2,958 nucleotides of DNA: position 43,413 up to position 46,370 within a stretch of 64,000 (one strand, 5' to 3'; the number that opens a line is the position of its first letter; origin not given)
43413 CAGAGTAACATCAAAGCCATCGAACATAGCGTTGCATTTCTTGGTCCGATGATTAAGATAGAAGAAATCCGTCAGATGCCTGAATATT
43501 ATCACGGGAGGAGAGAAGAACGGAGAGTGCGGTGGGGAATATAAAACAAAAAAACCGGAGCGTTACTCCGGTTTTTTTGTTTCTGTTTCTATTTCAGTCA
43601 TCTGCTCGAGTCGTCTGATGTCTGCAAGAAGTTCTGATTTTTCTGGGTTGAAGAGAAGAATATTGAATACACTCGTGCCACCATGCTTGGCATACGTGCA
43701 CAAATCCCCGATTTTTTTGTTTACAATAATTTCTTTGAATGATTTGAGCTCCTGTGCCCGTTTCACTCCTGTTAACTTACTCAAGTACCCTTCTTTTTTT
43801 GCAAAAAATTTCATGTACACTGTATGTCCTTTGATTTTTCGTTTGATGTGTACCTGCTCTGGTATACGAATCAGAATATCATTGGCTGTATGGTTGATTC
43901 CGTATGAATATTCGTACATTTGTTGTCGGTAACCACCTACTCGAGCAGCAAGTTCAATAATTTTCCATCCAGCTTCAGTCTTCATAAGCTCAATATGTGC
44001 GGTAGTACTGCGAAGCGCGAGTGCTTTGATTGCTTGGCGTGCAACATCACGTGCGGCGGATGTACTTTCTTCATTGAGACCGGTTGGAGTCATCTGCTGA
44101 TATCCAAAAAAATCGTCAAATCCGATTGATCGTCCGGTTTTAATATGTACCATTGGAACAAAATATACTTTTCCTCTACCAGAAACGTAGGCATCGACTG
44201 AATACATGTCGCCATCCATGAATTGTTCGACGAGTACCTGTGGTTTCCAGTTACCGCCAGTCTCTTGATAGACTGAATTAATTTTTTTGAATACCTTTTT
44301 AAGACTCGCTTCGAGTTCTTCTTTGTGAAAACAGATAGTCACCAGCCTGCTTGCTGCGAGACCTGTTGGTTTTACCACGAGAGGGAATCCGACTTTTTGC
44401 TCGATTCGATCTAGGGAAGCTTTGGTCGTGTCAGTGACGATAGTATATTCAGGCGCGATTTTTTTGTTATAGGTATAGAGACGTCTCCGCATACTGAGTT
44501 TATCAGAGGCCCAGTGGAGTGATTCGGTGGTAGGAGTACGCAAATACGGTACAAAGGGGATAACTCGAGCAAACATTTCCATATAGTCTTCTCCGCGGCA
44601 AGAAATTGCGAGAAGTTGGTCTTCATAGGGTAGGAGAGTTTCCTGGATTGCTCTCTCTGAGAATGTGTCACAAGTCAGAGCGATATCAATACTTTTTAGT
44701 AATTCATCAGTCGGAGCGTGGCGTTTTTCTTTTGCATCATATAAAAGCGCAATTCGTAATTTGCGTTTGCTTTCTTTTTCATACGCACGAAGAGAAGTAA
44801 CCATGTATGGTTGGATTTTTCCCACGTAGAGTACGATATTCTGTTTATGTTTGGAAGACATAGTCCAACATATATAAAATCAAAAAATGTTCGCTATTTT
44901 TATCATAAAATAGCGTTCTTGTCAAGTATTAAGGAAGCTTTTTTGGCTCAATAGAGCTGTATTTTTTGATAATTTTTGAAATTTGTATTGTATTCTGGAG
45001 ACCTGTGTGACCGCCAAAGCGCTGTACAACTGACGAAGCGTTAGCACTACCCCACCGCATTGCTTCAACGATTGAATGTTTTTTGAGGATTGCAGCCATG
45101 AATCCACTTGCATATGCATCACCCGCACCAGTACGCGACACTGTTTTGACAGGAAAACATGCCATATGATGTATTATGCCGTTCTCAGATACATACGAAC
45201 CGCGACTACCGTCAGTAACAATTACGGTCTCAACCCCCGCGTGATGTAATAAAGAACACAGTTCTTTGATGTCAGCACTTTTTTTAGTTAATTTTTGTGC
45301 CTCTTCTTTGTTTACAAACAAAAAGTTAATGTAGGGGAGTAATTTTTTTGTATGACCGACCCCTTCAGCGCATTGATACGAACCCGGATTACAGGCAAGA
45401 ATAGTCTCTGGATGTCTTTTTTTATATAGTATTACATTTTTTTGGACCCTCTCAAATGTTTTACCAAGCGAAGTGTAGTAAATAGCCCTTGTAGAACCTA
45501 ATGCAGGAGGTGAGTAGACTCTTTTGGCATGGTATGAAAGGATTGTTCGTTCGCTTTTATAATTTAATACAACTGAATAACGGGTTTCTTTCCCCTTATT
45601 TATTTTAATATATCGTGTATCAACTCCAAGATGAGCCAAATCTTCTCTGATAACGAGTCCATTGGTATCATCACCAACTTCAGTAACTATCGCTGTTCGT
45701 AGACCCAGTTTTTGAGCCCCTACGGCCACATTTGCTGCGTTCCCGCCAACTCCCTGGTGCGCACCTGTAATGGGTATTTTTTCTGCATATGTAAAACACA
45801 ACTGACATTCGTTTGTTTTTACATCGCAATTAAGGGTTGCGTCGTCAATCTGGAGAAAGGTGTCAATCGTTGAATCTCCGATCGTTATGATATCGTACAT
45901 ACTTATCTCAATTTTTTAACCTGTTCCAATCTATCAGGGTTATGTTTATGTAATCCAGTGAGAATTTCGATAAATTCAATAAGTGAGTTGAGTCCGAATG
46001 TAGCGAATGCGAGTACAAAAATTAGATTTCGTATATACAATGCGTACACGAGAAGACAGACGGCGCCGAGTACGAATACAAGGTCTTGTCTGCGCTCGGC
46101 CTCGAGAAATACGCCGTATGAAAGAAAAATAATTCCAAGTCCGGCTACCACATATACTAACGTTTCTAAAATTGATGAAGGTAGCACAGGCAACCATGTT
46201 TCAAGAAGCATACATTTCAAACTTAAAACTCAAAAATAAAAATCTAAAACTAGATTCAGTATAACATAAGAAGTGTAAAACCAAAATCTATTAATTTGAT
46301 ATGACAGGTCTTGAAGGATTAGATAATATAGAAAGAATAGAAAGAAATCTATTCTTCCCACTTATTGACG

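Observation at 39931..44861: Three ATP-grasp ligase paralogs clustered around a DEDD 3'-5' exonuclease and a hypothetical helical protein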

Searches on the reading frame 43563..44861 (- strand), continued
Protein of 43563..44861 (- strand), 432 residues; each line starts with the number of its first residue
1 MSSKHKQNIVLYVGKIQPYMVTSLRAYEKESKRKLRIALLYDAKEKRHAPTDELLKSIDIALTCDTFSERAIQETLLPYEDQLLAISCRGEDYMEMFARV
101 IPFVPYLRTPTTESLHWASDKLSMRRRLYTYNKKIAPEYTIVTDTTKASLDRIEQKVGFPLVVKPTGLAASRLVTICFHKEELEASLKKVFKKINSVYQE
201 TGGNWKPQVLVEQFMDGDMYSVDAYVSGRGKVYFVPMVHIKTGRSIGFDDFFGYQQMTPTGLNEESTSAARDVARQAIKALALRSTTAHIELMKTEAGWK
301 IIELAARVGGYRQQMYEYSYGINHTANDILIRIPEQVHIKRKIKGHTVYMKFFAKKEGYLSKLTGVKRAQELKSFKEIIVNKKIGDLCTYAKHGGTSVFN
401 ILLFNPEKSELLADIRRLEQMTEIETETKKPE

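Call 35: find_encoding_contigs(protein=P0241, flank=7000, max_places=1)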
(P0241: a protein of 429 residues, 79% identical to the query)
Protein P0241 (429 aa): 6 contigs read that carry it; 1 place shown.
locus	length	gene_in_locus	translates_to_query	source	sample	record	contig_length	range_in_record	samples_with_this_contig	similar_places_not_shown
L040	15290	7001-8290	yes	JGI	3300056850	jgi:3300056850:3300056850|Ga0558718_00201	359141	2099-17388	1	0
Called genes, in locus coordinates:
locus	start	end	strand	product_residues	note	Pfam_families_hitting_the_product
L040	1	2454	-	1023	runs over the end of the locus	PF00133:tRNA-synt_1, PF09334:tRNA-synt_1g (weak), PF08264:Anticodon_1, PF19302:DUF5915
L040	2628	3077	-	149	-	PF00571:CBS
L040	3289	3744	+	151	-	PF02502:LacAB_rpiB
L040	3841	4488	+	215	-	PF00834:Ribul_P_3_epim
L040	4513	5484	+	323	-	PF00890:FAD_binding_2 (faint), PF07992:Pyr_redox_2, PF12831:FAD_oxidored (faint), PF13738:Pyr_redox_3, PF00070:Pyr_redox (weak)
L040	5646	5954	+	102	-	-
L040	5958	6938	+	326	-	PF00294:PfkB, PF08543:Phos_pyr_kin (weak)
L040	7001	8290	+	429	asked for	PF01071:GARS_A (weak), PF07478:Dala_Dala_lig_C (faint), PF13535:ATP-grasp_4, PF18603:LAL_C2 (weak)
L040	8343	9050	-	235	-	-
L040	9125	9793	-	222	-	PF10108:DNA_pol_B_exo2, PF13482:RNase_H_2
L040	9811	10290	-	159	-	PF00588:SpoU_methylase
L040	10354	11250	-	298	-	PF18915:DUF5667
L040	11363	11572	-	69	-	-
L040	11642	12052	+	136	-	PF13366:PDDEXK_3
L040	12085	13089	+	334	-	PF02899:Phage_int_SAM_1, PF13102:Phage_int_SAM_5 (weak), PF13495:Phage_int_SAM_4, PF00589:Phage_integrase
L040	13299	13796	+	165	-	-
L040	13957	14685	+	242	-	PF01145:Band_7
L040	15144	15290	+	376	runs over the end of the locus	PF06925:MGDG_synth, PF04101:Glyco_tran_28_C (weak)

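Call 57: find_related_loci(query=A5, collection=metagenome_contigs, flank=8000)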
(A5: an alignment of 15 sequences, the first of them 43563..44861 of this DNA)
Query A5 (432 aa) in metagenome_contigs; peptide patterns used: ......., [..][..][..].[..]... (x = any residue, [..] = any of these).
600 stretches matched a pattern (row limit reached: there are more); 145 encode a relative of the query (tblastn E <= 1e-3); the best 80 are kept; 80 distinct loci.
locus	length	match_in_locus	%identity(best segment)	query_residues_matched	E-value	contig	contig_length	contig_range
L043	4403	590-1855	60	6-426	0e+0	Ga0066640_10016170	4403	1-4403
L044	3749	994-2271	58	4-427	0e+0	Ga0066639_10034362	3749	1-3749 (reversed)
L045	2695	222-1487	58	6-427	0e+0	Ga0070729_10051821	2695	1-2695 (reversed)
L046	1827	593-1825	59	6-415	0e+0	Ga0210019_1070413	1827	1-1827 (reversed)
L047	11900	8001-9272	57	4-427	5e-171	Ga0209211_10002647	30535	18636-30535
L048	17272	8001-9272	57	4-427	5e-171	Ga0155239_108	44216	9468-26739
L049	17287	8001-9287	60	1-429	0e+0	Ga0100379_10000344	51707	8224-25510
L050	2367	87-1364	57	2-427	0e+0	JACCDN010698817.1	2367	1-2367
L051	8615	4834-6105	59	7-427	2e-164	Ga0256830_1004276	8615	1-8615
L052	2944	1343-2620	55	3-427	5e-174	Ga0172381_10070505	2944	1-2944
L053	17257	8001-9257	56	6-424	4e-164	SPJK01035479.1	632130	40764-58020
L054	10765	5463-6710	56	7-426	3e-161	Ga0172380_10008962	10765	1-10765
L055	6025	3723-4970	55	4-420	3e-160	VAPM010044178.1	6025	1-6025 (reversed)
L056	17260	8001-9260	53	7-430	2e-157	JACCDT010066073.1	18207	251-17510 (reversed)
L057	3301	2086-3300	58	2-402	8e-165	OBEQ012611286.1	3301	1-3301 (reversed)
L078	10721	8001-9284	49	4-430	1e-141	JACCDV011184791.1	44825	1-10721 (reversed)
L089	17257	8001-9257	50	6-426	1e-145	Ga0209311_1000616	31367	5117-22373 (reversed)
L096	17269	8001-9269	48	3-426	1e-137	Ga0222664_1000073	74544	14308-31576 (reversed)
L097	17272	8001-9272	47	1-425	1e-137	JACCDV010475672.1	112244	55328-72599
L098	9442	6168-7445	48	6-430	6e-137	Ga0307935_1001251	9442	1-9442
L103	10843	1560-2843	47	6-432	2e-136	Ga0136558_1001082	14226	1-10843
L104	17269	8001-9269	49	6-429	2e-136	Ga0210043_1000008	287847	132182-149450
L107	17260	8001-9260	49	6-426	2e-135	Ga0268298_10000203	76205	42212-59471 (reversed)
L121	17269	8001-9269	48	1-427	3e-131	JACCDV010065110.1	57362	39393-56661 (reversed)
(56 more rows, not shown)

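Call 62: search_protein_families(library=pfam, proteins=[L078:6442-7134:+, L097:9342-10115:+, L121:7150-7899:-, L103:3754-4983:+, L097:12066-12998:+, L107:13196-14203:+, L104:1832-2566:-, L089:760-3297:+, L098:767-1405:+, L096:10994-11629:+], max_evalue=0.01)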
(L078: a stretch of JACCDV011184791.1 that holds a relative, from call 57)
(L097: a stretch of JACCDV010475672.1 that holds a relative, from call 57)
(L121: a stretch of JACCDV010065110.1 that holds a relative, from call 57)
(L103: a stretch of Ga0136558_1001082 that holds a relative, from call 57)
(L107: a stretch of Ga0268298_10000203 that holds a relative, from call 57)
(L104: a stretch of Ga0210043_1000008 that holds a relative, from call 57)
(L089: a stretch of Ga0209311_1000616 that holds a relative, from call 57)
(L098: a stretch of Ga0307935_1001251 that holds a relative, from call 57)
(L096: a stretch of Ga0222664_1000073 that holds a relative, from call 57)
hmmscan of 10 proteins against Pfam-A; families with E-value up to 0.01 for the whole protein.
L078:6442-7134:+ (230 aa): 4 families
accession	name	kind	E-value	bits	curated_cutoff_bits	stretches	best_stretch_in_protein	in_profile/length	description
PF13462.12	Thioredoxin_4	-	1e-31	110.8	23.2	1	37-195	4-160/165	Thioredoxin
PF01323.26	DSBA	-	2.7e-22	79.9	25.6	1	49-188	1-178/191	DSBA-like thioredoxin domain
PF13743.12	Thioredoxin_5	-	4.5e-09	36.7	27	1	97-181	77-163/186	Thioredoxin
PF13098.12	Thioredoxin_2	-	0.00054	20.7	27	0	50-182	9-82/104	Thioredoxin-like domain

L097:9342-10115:+ (257 aa): 1 family
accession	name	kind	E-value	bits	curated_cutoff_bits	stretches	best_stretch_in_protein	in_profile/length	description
PF14240.11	YHYH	-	1.6e-05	25.4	25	1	203-218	94-109/193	YHYH protein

L121:7150-7899:- (249 aa): 0 families

L103:3754-4983:+ (409 aa): 2 families
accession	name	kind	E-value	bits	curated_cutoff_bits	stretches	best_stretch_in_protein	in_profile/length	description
PF00232.24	Glyco_hydro_1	-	1.7e-73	248.1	22.6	2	3-264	2-248/453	Glycosyl hydrolase family 1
PF00150.24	Cellulase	-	0.00064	19.7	23.5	1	53-340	24-253/272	Cellulase (glycosyl hydrolase family 5)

L097:12066-12998:+ (310 aa): 2 families
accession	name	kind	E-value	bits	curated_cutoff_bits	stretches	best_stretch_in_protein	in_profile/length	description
PF00892.27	EamA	-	1.4e-06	29.1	28.2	1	2-150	2-133/135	EamA-like transporter family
PF07937.16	DUF1686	-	0.0013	19.1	25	1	139-236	73-173/182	Protein of unknown function (DUF1686)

L107:13196-14203:+ (335 aa): 2 families
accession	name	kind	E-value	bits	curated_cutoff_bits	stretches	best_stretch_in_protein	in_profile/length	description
PF02449.21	Glyco_hydro_42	-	2.4e-11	44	21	1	50-187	12-168/376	Beta-galactosidase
PF02836.23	Glyco_hydro_2_C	-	4.1e-08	33.1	21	1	118-197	95-162/302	Glycosyl hydrolases family 2, TIM barrel domain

L104:1832-2566:- (244 aa): 10 families
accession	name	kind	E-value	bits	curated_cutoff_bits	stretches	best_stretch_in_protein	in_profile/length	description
PF13649.12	Methyltransf_25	-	5.4e-16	59.5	27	1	63-157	1-97/97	Methyltransferase domain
PF08241.18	Methyltransf_11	-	1.5e-15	58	21.2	1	64-161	1-95/95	Methyltransferase domain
PF13847.12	Methyltransf_31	-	1.1e-11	45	27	1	59-170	3-118/145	Methyltransferase domain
PF13489.12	Methyltransf_23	-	8.4e-08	32.5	27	1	57-180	20-133/164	Methyltransferase domain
PF08242.18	Methyltransf_12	-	4e-06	27.9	30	1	64-159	1-98/98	Methyltransferase domain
PF07021.18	MetW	-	0.00011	22.4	21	1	56-97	10-51/193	Methionine biosynthesis protein MetW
PF02353.26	CMAS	-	0.001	18.9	27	1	56-163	59-166/273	Mycolic acid cyclopropane synthetase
PF01209.24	Ubie_methyltran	-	0.0014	18.5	20.1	1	44-164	32-154/233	ubiE/COQ5 methyltransferase family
PF05724.17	TPMT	-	0.0031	17.7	26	0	20-98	5-75/218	Thiopurine S-methyltransferase (TPMT)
PF07757.19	AdoMet_MTase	-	0.0034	18.1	27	1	35-91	37-92/115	Predicted AdoMet-dependent methyltransferase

L089:760-3297:+ (845 aa): 5 families
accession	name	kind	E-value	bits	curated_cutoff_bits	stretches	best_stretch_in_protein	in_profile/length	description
PF00122.25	E1-E2_ATPase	-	3.3e-45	154.3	28.1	1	101-294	2-180/181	E1-E2 ATPase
PF00689.26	Cation_ATPase_C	-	7.2e-28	98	27.3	1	667-837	1-174/175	Cation transporting ATPase, C-terminus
PF00702.32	Hydrolase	-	3.9e-17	63.7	26.4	1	313-597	3-191/191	haloacid dehalogenase-like hydrolase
PF00690.31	Cation_ATPase_N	-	8.4e-07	29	20.4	1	12-56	20-64/69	Cation transporter/ATPase, N-terminus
PF13246.12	Cation_ATPase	-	0.0051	17.2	21.7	0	395-432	54-89/91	Cation transport ATPase (P-type)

L098:767-1405:+ (212 aa): 0 families

L096:10994-11629:+ (211 aa): 1 family
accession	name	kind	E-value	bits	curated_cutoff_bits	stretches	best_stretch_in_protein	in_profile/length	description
PF04307.19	YdjM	-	4.6e-10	39.7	29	1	15-128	11-126/176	YdjM inner membrane protein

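Call 78: search_solved_structures(query=A5, max_evalue=0.00001, show_alignments=1)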
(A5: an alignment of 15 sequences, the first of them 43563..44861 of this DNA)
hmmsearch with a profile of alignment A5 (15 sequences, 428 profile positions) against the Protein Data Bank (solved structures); distinct sequences matched with E-value up to 0.00001: 7.
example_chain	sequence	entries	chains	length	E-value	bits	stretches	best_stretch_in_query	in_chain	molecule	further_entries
3wnz_A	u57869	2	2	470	1.2e-12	50.5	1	87-313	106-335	Alanine-anticapsin ligase BacD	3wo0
3vmm_A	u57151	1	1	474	1.2e-12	50.5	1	87-313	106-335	Alanine-anticapsin ligase BacD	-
3wo1_A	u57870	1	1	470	3.4e-12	49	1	87-311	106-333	Alanine-anticapsin ligase BacD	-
3vot_A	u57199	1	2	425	2e-11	46.5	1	151-326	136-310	L-amino acid ligase, BL00235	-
4dim_A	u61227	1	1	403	2e-10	43.2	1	110-340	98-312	Phosphoribosylglycinamide synthetase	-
2xcl_A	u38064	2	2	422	5.4e-07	31.9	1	154-311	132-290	PHOSPHORIBOSYLAMINE--GLYCINE LIGASE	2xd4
3r23_A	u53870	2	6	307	4.4e-06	28.9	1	125-199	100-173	D-alanine--D-alanine ligase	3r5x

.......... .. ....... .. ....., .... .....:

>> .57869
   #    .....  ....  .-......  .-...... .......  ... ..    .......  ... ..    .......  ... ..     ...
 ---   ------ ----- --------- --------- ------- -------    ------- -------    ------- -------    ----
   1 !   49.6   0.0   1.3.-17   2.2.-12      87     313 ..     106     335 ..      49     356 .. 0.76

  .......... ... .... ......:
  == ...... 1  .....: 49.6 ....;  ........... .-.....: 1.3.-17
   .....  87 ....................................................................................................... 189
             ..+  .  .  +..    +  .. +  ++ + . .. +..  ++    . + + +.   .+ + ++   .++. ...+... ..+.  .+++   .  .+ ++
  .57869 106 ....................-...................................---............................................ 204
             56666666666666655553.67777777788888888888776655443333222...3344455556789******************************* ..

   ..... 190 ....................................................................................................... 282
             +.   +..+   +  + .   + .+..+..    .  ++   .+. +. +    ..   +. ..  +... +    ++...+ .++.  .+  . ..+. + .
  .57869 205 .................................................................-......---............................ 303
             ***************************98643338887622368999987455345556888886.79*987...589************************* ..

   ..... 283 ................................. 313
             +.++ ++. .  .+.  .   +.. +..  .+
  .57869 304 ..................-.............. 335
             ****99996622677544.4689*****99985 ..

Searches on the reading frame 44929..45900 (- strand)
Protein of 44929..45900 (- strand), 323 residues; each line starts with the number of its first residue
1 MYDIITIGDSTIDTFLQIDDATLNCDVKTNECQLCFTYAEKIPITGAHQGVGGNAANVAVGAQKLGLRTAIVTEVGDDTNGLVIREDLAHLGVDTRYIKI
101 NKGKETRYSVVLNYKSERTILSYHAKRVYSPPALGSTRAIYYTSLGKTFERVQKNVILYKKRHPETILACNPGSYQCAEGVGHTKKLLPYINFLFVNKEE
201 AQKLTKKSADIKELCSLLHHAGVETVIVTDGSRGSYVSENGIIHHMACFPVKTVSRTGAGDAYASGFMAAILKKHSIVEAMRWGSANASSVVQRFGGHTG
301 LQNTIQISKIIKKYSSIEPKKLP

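Call 3: search_protein_families(library=pfam, proteins=[window:44929-45900:-], max_evalue=0.01)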
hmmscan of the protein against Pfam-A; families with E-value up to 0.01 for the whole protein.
window:44929-45900:- (323 aa): 2 families
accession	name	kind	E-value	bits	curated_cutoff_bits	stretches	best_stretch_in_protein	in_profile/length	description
PF00294.29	PfkB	-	2e-47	162.5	25.8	1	34-300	21-298/302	pfkB family carbohydrate kinase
PF08543.17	Phos_pyr_kin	-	1.1e-06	28.7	27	1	184-288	113-228/246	Phosphomethylpyrimidine kinase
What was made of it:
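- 44929..45900 (-): PfkB-family sugar kinase. A backbone gene upstream of C. PF00294 E 2e-47 (call 3).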

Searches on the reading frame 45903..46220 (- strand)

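Call 3: search_protein_families(library=pfam, proteins=[window:45903-46220:-], max_evalue=0.01)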
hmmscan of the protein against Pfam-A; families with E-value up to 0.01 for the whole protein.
window:45903-46220:- (105 aa): 0 families

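Call 45: search_protein_families(library=pfam, proteins=[window:45903-46220:-], max_evalue=0.1)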
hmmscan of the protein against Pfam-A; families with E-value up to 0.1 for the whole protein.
window:45903-46220:- (105 aa): 2 families
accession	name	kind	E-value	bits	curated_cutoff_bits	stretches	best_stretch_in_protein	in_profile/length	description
PF12725.13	DUF3810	-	0.081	12.7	28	1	5-90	12-94/311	Protein of unknown function (DUF3810)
PF13398.12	Peptidase_M50B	-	0.092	12.9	26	0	31-77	80-126/201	Peptidase M50B-like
